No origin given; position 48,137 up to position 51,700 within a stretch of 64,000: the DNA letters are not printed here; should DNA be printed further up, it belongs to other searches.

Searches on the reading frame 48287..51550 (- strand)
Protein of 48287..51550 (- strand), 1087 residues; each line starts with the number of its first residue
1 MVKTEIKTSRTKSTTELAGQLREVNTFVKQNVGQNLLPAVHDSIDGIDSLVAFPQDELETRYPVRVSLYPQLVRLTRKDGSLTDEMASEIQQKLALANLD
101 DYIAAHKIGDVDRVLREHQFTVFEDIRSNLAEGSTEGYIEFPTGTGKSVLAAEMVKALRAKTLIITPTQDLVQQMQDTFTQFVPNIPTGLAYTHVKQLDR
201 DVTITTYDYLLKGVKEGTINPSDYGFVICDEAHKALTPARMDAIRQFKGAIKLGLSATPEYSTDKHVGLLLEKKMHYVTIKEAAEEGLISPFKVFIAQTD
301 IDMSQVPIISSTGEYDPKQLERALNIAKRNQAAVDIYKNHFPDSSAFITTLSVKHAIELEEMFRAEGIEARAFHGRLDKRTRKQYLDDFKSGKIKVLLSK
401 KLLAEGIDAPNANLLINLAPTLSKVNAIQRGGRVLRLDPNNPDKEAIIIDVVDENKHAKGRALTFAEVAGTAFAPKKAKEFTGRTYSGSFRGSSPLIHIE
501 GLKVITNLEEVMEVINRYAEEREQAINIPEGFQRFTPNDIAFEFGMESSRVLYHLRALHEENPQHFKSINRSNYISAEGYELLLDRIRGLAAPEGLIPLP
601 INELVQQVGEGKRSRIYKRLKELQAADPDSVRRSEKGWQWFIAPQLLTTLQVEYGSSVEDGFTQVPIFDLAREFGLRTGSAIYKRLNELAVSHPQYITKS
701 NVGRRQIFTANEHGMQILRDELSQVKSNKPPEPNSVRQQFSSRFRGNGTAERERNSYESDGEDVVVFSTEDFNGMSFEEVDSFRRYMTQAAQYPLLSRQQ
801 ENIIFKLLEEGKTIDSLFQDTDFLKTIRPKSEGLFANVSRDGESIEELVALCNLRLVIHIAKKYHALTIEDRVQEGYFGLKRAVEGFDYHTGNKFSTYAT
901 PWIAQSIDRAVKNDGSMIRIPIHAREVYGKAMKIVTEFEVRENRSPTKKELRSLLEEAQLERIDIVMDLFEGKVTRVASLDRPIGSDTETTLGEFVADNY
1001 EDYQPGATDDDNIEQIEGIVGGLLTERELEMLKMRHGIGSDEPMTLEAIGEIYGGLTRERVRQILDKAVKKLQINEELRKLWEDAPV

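Call 19: search_protein_families(library=pfam, proteins=[window:48287-51550:-], max_evalue=0.0001)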
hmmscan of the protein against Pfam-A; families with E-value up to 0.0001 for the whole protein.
window:48287-51550:- (1087 aa): 7 families
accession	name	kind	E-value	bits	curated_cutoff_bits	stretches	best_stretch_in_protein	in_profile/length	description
PF04851.21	ResIII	-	1.1e-24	87.6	22.5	1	115-260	4-163/164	Type III restriction enzyme, res subunit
PF00271.37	Helicase_C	-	1.3e-18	67.6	23.5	1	342-437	14-109/110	Helicase conserved C-terminal domain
PF00270.35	DEAD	-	9e-12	45.5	26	1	138-260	18-161/167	DEAD/DEAH box helicase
PF04545.22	Sigma70_r4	-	1.3e-10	41.1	24.1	1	1024-1073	5-49/50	Sigma-70, region 4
PF04542.20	Sigma70_r2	-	5.8e-10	39.3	24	1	852-912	4-66/71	Sigma-70 region 2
PF18766.7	SWI2_SNF2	-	7.3e-10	39.3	26.7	1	118-293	1-189/221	SWI2/SNF2 ATPase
PF00176.29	SNF2-rel_dom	-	1.2e-05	25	24.9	1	145-270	52-174/290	SNF2-related domain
